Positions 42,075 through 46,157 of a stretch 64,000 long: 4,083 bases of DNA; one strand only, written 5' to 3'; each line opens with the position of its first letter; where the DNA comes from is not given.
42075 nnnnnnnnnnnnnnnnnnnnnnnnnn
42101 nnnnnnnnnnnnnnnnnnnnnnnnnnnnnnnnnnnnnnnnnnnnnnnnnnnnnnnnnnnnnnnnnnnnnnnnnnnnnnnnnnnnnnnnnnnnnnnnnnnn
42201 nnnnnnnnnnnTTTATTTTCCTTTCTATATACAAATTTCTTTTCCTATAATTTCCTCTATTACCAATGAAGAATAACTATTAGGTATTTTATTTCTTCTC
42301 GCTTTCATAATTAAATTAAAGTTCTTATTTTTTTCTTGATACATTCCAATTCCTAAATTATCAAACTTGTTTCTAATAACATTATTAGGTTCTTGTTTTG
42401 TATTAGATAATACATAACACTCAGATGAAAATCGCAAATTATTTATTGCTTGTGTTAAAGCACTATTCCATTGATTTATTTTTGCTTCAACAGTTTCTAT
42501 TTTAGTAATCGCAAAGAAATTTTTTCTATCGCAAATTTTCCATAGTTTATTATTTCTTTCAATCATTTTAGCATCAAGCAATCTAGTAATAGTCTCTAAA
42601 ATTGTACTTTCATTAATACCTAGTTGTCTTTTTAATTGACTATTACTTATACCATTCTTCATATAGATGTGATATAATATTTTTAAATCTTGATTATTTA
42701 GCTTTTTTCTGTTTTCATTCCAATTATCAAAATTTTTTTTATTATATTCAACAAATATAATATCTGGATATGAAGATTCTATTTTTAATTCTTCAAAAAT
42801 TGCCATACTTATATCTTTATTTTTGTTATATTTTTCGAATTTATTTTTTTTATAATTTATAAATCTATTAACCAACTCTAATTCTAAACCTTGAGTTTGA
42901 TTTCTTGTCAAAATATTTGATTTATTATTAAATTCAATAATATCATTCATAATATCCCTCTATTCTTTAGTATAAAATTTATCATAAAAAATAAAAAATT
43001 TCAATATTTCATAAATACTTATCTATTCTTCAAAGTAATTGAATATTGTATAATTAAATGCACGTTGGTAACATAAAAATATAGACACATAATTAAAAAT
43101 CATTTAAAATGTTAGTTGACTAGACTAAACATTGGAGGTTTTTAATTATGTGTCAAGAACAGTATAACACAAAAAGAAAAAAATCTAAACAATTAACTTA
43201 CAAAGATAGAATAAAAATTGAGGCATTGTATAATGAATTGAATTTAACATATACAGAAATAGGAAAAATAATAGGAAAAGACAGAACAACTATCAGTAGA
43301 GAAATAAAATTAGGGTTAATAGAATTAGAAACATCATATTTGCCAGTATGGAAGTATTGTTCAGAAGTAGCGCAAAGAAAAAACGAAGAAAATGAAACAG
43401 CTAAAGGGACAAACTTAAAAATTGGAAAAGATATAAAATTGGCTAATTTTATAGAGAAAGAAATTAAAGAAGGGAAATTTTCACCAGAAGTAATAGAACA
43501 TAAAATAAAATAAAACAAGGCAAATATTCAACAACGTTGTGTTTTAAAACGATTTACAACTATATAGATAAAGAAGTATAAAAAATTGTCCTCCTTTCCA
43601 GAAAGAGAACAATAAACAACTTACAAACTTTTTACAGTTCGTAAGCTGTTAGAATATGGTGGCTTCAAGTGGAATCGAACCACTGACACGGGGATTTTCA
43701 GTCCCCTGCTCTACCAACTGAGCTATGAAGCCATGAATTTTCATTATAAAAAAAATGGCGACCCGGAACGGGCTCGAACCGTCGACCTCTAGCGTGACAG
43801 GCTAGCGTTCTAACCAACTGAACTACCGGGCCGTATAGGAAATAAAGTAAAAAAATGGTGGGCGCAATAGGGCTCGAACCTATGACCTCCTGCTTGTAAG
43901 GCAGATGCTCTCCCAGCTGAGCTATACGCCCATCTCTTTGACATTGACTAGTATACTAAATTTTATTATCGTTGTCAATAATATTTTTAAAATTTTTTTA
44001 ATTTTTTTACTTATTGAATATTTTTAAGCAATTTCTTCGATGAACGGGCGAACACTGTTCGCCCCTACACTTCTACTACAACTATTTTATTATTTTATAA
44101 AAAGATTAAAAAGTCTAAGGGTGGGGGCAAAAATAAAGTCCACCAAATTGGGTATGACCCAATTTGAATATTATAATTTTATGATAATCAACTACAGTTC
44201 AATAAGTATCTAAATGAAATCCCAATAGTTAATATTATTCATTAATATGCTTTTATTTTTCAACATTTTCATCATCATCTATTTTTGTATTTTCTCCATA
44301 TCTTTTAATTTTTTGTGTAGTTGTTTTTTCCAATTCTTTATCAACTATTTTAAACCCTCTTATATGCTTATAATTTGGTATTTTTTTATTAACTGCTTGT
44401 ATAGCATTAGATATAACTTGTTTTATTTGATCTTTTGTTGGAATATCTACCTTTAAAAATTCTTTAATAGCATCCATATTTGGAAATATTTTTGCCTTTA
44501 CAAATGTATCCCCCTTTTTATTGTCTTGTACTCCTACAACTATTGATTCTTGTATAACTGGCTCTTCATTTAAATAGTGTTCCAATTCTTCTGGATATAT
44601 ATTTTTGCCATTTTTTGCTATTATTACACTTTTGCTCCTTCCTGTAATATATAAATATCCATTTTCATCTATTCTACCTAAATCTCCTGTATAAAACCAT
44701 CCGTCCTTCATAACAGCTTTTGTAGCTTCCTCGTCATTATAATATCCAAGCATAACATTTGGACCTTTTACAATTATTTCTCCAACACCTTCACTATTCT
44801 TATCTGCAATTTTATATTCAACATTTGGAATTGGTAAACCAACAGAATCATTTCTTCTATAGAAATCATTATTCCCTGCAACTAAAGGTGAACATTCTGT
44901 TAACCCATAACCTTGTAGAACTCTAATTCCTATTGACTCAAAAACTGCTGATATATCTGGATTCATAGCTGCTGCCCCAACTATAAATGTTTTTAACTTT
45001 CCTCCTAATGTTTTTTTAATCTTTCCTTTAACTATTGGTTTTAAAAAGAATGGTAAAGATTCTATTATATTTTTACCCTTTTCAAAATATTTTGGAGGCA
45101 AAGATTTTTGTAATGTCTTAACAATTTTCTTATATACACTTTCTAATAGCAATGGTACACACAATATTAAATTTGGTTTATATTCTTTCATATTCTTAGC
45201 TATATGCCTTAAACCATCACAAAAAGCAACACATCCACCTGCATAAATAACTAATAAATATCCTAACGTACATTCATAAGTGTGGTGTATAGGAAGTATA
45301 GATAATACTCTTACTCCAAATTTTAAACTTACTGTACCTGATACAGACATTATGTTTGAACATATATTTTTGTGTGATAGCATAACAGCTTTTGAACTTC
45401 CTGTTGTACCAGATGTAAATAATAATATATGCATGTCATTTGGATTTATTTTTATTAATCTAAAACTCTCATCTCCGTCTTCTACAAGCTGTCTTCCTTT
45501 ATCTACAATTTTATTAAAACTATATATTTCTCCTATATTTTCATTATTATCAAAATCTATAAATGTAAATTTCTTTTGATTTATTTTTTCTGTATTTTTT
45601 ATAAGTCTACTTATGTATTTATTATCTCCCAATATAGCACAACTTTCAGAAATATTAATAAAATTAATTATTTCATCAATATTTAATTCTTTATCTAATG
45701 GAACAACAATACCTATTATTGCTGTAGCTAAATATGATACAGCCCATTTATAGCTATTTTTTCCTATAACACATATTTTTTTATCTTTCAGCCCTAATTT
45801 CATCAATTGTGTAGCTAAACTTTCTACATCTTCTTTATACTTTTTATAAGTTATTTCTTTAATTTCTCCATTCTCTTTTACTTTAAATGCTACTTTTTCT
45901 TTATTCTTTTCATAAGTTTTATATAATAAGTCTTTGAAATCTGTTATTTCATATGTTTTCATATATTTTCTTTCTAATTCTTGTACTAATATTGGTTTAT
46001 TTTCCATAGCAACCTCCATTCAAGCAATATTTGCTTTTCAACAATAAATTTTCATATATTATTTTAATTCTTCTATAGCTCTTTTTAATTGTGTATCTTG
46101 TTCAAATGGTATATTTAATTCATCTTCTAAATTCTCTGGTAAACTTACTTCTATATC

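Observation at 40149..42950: Tightly coupled three-gene operon built around a stand-alone Hanks-type Ser/Thr kinase, inside a tRNA-adjacent, IR-bounded, IS-scarred island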

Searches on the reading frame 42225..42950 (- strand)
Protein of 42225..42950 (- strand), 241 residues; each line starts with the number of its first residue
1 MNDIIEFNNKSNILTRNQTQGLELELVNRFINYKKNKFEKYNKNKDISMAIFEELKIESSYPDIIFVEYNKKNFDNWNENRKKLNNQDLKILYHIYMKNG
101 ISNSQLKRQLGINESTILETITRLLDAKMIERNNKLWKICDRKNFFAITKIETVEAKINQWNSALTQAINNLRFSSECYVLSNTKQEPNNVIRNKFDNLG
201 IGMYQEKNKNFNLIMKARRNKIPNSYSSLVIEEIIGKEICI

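Call 3: search_protein_families(library=pfam, proteins=[window:42225-42950:-], max_evalue=0.1)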
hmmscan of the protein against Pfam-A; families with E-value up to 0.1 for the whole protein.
window:42225-42950:- (241 aa): 7 families
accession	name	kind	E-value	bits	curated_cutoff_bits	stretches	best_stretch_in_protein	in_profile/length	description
PF01047.28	MarR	-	1.7e-06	28.2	24.6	1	84-132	1-49/59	MarR family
PF13412.12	HTH_24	-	6.1e-05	23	21.9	1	84-131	1-48/48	Winged helix-turn-helix DNA-binding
PF13463.12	HTH_27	-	0.00031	21.4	22.2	1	84-135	1-53/68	Winged helix DNA-binding domain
PF25212.1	HVO_A0114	-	0.0012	19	27.6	1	73-134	9-70/84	HVO_A0114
PF12802.13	MarR_2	-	0.007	16.9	27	1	84-132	3-52/61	MarR family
PF08784.17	RPA_C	-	0.039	15.1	22.6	1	52-127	20-96/106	Replication protein A C terminal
PF05491.19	RuvB_C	-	0.063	13.7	24.7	0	85-135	8-59/72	RuvB C-terminal winged helix domain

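Call 4: search_protein_families(library=padloc, proteins=[window:42225-42950:-], max_evalue=0.1)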
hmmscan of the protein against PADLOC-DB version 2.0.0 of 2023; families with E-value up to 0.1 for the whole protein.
window:42225-42950:- (241 aa): 9 families
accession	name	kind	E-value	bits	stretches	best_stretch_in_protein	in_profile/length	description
PDLC01044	Csa3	-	1.1e-05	23.4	1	66-124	121-173/194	Type I-A associated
PDLC01848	CARF3--CARF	-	4.1e-05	21.3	1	82-136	133-185/197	-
PDLC01434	CasR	-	6.1e-05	21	1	66-135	116-176/191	"CAS-I,CAS-II,CAS-III,CAS-IV,CAS-V,CAS-VI; associated_signaling"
PDLC01268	CasR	-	0.00016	19.7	1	66-135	112-173/179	"CAS-I,CAS-II,CAS-III,CAS-IV,CAS-V,CAS-VI; associated_signaling"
PDLC02975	WH_III-A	-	0.00064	18.1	1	85-162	2-78/103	-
PDLC01850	CARF3--CARF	-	0.0011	16.8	1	82-131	141-190/209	-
PDLC01438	Csa3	-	0.0017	16.4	1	82-184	146-223/305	"CAS-I,CAS-II,CAS-III,CAS-IV,CAS-V,CAS-VI; associated_signaling"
PDLC01860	CARF3--CARF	-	0.0035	15.5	1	83-134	140-191/210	-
PDLC01879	CARF3--CARF_TM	-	0.028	12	1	66-132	142-202/222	-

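Call 5: search_protein_families(library=ncbifam, proteins=[window:42225-42950:-], max_evalue=0.1)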
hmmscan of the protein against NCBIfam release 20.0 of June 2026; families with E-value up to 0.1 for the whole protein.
window:42225-42950:- (241 aa): 9 families
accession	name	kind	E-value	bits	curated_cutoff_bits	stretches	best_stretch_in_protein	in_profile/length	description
NF053606.1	Sta1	subfamily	5.7e-05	23.2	80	1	84-159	18-94/100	Sta1 family transcriptional regulator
NF040939.2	trans_reg_lrs14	equivalog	9.1e-05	22.4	90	1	83-159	18-96/103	Lrs14 family HTH-type transcriptional regulator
NF008370.0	PRK11169.1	equivalog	0.00039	20.1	233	1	77-182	5-110/164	leucine-responsive transcriptional regulator Lrp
TIGR01884.1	cas_HTH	subfamily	0.0011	18.4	60.2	1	82-135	138-192/202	CRISPR-associated CARF protein Csa3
TIGR02904.1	spore_ysxE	equivalog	0.004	16.5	263.55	1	125-176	10-61/309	spore coat protein YsxE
NF053660.1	ORF80_fam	equivalog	0.012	15.5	95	1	89-133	5-49/70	ORF80 family leucine zipper DNA-binding protein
NF007935.0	PRK10651.1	equivalog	0.025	13.7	250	1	72-126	144-196/216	two-component system response regulator NarL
NF040947.1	trans_reg_LysM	equivalog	0.038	13.8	180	1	85-139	2-56/136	HTH-type transcriptional regulator LysM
NF053777.1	Saro0803TransReg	equivalog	0.04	13.6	200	1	84-149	35-98/140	Saro_0803 family transcriptional regulator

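Call 6: search_protein_families(library=phrogs, proteins=[window:42225-42950:-], max_evalue=0.1)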
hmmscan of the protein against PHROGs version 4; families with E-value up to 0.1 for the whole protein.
window:42225-42950:- (241 aa): 8 families
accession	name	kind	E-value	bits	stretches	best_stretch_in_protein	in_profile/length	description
phrog_517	-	DNA, RNA and nucleotide metabolism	0.00041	22.2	1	70-121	72-122/128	HTH DNA binding protein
phrog_30562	-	unknown function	0.014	16.7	1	101-151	54-104/105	-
phrog_296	-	integration and excision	0.021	14.5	1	66-119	205-259/626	DNA transposition protein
phrog_11046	-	transcription regulation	0.039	14.8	1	82-146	5-67/94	transcriptional regulator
phrog_3855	-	DNA, RNA and nucleotide metabolism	0.045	15.2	0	96-133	75-112/115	HTH DNA binding protein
phrog_2030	-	transcription regulation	0.065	13.9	1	98-159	27-86/202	transcriptional regulator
phrog_22528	-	unknown function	0.076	14.1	0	167-204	4-41/60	-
phrog_1368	-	transcription regulation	0.08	13.8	0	98-139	25-67/101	transcriptional regulator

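Call 22: find_homologous_proteins(query=window:42225-42950:-)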
Query window:42225-42950:- (241 aa): 20 proteins with E <= 0.001 among 290 candidates.
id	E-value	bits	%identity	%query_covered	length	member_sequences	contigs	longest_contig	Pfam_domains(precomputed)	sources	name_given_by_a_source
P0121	5.1e-145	499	99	100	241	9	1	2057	PF01047.29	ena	-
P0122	7.9e-132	456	88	100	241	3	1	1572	-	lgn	-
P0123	1.8e-129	448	85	100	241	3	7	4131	-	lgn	-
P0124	4.5e-123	427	83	100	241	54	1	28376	PF01047.29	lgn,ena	-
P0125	2.5e-122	425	79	100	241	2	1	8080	-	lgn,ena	-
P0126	2.1e-98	347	66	98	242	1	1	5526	-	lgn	-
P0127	1.3e-94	334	65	98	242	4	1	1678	-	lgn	-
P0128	1.3e-93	331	64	98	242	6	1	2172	-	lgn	-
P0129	1.4e-93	331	63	98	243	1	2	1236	-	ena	-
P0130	1.0e-92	328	64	98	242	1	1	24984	-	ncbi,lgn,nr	ncbi:MAG: MarR family winged helix-turn-helix transcriptional regulator [Clostridia bacterium]|nr:Ma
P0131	2.5e-79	284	60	94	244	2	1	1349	-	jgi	-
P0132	1.5e-74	269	57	99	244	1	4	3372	-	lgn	-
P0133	1.2e-72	262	56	99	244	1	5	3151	-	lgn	-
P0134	4.6e-70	254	54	95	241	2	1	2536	PF01047.29,PF12802.14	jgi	jgi:predicted transcriptional regulator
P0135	4.4e-54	202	65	60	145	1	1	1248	-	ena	-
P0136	2.8e-49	186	44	98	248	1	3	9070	-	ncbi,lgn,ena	-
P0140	6.7e-43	165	38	98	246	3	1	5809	-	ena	-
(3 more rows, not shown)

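Call 35: predict_structure(alignment_id=A2)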
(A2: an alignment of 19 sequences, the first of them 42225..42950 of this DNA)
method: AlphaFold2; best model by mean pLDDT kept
length: 241 residues; sequences in the alignment: 19
mean_pLDDT: 89.8   pTM: 0.87
mean pLDDT of the five models: 89.8, 88.9, 88.3, 87.8, 87.4
residues with pLDDT >= 90: 157; 70-90: 75; 50-70: 8; < 50: 1
segments of 3 or more residues with pLDDT < 50: none
pLDDT, mean of each block of 10 residues (from residue 1): 76 71 90 94 91 87 93 89 93 95 95 95 96 95 92 91 89 92 84 92 90 91 85 90 69
secondary structure, 60 per line:
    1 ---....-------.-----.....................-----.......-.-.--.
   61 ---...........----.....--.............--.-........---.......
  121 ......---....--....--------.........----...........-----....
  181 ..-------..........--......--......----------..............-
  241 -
elements in order: E4-7 H21-41 E47-53 E64-70 H71-74 H79-83 H86-98 H103-110 H114-126 E130-133 E136-139 E148-156 H161-171 E177-182 H190-199 E202-207 E210-215 H226-239

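Call 77: find_encoding_contigs(protein=P0136, flank=6000, max_places=4)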
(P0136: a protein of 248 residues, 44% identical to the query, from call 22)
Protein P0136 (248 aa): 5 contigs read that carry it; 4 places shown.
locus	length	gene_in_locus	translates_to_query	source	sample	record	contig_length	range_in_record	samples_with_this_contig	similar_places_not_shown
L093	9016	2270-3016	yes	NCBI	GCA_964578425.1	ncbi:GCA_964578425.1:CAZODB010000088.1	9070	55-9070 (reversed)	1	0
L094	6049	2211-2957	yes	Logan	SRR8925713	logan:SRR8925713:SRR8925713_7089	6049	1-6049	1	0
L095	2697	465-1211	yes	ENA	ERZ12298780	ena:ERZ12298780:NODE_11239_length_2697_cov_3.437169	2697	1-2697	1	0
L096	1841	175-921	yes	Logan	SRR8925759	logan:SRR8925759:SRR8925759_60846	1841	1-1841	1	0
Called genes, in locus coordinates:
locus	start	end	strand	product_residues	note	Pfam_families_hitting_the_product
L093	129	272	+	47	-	-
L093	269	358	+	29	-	-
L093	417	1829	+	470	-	PF13310:Virulence_RhuM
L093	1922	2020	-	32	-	-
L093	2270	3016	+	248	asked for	-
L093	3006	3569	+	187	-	PF07714:PK_Tyr_Ser-Thr, PF00069:Pkinase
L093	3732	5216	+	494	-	PF01943:Polysacc_synt, PF13440:Polysacc_synt_3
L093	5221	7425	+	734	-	PF13506:Glyco_transf_21, PF00535:Glycos_transf_2, PF10111:Glyco_tranf_2_2 (weak), PF13641:Glyco_tranf_2_3, PF13439:Glyco_transf_4 (weak), PF00534:Glycos_transf_1, PF13692:Glyco_trans_1_4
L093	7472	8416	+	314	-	PF00535:Glycos_transf_2, PF13641:Glyco_tranf_2_3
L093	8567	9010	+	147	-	PF04892:VanZ-LLP1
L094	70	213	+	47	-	-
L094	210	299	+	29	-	-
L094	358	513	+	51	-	-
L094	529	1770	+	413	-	PF13310:Virulence_RhuM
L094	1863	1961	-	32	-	-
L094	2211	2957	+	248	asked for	-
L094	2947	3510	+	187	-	PF07714:PK_Tyr_Ser-Thr, PF00069:Pkinase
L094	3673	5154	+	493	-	PF01943:Polysacc_synt, PF13440:Polysacc_synt_3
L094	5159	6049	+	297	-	?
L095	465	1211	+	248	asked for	-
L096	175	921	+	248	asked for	-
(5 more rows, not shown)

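Call 78: find_encoding_contigs(protein=P0140, flank=6000, max_places=4)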
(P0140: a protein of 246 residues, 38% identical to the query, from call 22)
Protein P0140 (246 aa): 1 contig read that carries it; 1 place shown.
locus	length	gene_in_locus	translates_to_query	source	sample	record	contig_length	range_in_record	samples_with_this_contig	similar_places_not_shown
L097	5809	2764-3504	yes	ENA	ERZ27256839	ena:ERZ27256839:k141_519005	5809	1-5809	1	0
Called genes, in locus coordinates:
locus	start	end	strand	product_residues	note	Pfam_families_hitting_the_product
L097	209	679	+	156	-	PF16163:DUF4869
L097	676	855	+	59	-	-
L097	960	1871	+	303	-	-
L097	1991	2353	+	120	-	PF12844:HTH_19, PF01381:HTH_3, PF07022:Phage_CI_repr (weak), PF13443:HTH_26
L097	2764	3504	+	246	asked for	-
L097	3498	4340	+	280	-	PF07714:PK_Tyr_Ser-Thr, PF00069:Pkinase, PF03109:ABC1, PF14531:Kinase-like (faint)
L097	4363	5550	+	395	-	-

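Call 79: search_protein_families(library=pfam, alignment_id=A4, max_evalue=0.05)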
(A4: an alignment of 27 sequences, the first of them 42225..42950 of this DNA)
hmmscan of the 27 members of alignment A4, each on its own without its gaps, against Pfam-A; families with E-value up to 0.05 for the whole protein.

A. member 1, window:42225-42950:- (241 aa): 6 families
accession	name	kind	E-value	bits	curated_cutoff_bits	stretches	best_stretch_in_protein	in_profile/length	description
PF01047.28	MarR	-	1.7e-06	28.2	24.6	1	84-132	1-49/59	MarR family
PF13412.12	HTH_24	-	6.1e-05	23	21.9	1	84-131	1-48/48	Winged helix-turn-helix DNA-binding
PF13463.12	HTH_27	-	0.00031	21.4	22.2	1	84-135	1-53/68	Winged helix DNA-binding domain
PF25212.1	HVO_A0114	-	0.0012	19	27.6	1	73-134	9-70/84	HVO_A0114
PF12802.13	MarR_2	-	0.007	16.9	27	1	84-132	3-52/61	MarR family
PF08784.17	RPA_C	-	0.039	15.1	22.6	0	52-127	20-96/106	Replication protein A C terminal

B. families by the number of members that match (of 27 scanned): 28 families (the first 25 are shown)
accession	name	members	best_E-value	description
PF01047.28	MarR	4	1.7e-06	MarR family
PF02002.24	TFIIE_alpha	4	0.0001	TFIIE alpha subunit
PF12802.13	MarR_2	4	0.007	MarR family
PF13412.12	HTH_24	3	6.1e-05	Winged helix-turn-helix DNA-binding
PF25212.1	HVO_A0114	3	0.0011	HVO_A0114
PF14394.12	DUF4423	3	0.0038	Domain of unknown function (DUF4423)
PF22381.2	Staph_reg_Sar_Rot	2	6.1e-05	Transcriptional regulator SarA/Rot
PF13463.12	HTH_27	2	0.00031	Winged helix DNA-binding domain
PF13730.12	HTH_36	2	0.0019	Helix-turn-helix domain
PF04182.18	B-block_TFIIIC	2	0.0083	B-block binding subunit of TFIIIC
PF18719.7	ArlS_N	1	0.0042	ArlS sensor domain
PF20024.5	DUF6432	1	0.0073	Family of unknown function (DUF6432)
PF08280.17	HTH_Mga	1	0.0076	M protein trans-acting positive regulator (MGA) HTH domain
PF08279.18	HTH_11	1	0.0079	HTH domain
PF20335.4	DUF6630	1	0.011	Domain of unknown function (DUF6630)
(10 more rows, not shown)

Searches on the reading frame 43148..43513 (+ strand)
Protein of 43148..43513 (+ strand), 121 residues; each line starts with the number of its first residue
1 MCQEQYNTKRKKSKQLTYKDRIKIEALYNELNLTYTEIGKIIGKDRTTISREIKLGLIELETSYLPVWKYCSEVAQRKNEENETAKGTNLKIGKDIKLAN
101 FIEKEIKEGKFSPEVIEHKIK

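Call 3: search_protein_families(library=pfam, proteins=[window:43148-43513:+], max_evalue=0.1)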
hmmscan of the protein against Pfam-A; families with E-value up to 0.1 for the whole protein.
window:43148-43513:+ (121 aa): 7 families
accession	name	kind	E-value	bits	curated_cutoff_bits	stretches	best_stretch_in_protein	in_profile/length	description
PF13936.12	HTH_38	-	4.9e-10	39.4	27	1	13-54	2-42/44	Helix-turn-helix domain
PF17762.8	HTH_ParB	-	0.0033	18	22.6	1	24-55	12-43/102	ParB HTH domain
PF20432.4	Xre-like-HTH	-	0.0043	17.8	25.8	1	26-51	17-42/63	Antitoxin Xre-like helix-turn-helix domain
PF08299.17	Bac_DnaA_C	-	0.0073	16.7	31.5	1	27-54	38-67/69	Bacterial dnaA protein helix-turn-helix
PF13384.12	HTH_23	-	0.018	15.3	24.6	1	19-54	3-39/50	Homeodomain-like domain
PF01381.28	HTH_3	-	0.022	15.2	23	1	24-51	1-28/55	Helix-turn-helix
PF04552.19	Sigma54_DBD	-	0.067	13.4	22.8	1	33-119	50-130/160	Sigma-54, DNA binding domain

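Call 88: search_protein_families(library=ncbifam, proteins=[window:43148-43513:+], max_evalue=0.00001)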
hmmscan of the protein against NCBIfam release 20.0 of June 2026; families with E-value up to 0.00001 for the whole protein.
window:43148-43513:+ (121 aa): 0 families

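Call 89: search_dna_similar(query=window:43148-43513:+, collection=plasmids, mode=protein, max_rows=8)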
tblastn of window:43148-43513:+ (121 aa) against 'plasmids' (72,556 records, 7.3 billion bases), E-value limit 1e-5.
Records with a match: 4; places in all: 4; records where one place covers at least 80% of the query: 4.
Best place of each record, by identity: <60% 4.
By first word of the organism name: Enterococcus 2; Clostridium 1; Subdoligranulum 1.
By predicted mobility (MOB-suite, as given by PLSDB): non-mobilizable 4.
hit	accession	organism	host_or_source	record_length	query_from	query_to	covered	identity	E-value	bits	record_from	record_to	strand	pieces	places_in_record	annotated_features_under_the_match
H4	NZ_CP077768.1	Clostridium sp. CM028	single colony,lamb meat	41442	1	113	93%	41.7%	1e-14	75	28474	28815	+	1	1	IS30 family transposase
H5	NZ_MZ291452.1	Enterococcus gallinarum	-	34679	1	116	96%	35.0%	2e-10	63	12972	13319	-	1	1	IS30 family transposase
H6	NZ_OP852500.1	Enterococcus casseliflavus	-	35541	1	116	96%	35.0%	2e-10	63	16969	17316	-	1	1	IS30 family transposase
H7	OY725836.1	Subdoligranulum variabile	-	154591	13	115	85%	32.7%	3e-8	57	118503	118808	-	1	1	none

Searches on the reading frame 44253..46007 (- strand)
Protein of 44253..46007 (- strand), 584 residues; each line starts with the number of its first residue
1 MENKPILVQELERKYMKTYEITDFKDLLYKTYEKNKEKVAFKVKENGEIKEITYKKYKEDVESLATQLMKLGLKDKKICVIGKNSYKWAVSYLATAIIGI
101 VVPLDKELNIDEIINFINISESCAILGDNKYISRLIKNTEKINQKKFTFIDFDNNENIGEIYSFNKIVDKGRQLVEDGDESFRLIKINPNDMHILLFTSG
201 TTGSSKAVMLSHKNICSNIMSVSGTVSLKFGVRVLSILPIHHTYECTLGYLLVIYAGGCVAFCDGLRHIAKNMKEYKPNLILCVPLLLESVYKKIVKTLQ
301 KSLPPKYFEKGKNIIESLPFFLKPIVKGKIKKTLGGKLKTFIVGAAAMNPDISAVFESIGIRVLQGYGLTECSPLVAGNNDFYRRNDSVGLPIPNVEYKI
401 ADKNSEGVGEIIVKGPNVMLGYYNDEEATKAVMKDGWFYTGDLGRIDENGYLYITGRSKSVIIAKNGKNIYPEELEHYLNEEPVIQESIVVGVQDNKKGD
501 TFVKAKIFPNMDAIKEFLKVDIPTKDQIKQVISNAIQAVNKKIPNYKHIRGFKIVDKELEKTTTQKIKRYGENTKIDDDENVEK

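Call 69: find_encoding_contigs(protein=window:44253-46007:-, flank=10000, max_places=10)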
Protein window:44253-46007:- (584 aa): 4 contigs read that carry it; 3 places shown.
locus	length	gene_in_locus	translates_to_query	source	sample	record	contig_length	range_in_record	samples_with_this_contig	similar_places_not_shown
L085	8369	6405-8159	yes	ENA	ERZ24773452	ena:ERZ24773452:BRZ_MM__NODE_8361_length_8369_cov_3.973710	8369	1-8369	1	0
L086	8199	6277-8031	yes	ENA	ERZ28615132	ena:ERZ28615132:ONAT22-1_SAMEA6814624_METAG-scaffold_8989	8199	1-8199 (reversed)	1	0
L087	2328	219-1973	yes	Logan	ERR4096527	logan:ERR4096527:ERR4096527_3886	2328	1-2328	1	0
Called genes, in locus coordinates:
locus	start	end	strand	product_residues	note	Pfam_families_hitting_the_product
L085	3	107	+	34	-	?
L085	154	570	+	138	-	PF01522:Polysacc_deac_1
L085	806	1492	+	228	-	PF02463:SMC_N (weak), PF00005:ABC_tran, PF13304:AAA_21 (faint)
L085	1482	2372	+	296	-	PF18075:FtsX_ECD, PF02687:FtsX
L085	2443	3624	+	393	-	PF24568:CC_PcsB, PF01551:Peptidase_M23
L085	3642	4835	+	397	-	PF24568:CC_PcsB, PF01551:Peptidase_M23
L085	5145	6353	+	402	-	PF22694:CtpB_N-like (faint), PF00595:PDZ (weak), PF13180:PDZ_2, PF17820:PDZ_6, PF03572:Peptidase_S41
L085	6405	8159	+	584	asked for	PF00501:AMP-binding, PF13193:AMP-binding_C (weak)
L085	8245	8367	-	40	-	?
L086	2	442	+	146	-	?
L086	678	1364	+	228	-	PF02463:SMC_N (weak), PF00005:ABC_tran, PF13304:AAA_21 (faint)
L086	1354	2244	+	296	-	PF18075:FtsX_ECD, PF02687:FtsX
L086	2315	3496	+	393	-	PF24568:CC_PcsB, PF01551:Peptidase_M23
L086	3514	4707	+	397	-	PF24568:CC_PcsB, PF01551:Peptidase_M23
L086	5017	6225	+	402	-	PF22694:CtpB_N-like (faint), PF00595:PDZ (weak), PF13180:PDZ_2, PF17820:PDZ_6, PF03572:Peptidase_S41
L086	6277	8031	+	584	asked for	PF00501:AMP-binding, PF13193:AMP-binding_C (weak)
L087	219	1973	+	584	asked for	PF00501:AMP-binding, PF13193:AMP-binding_C (weak)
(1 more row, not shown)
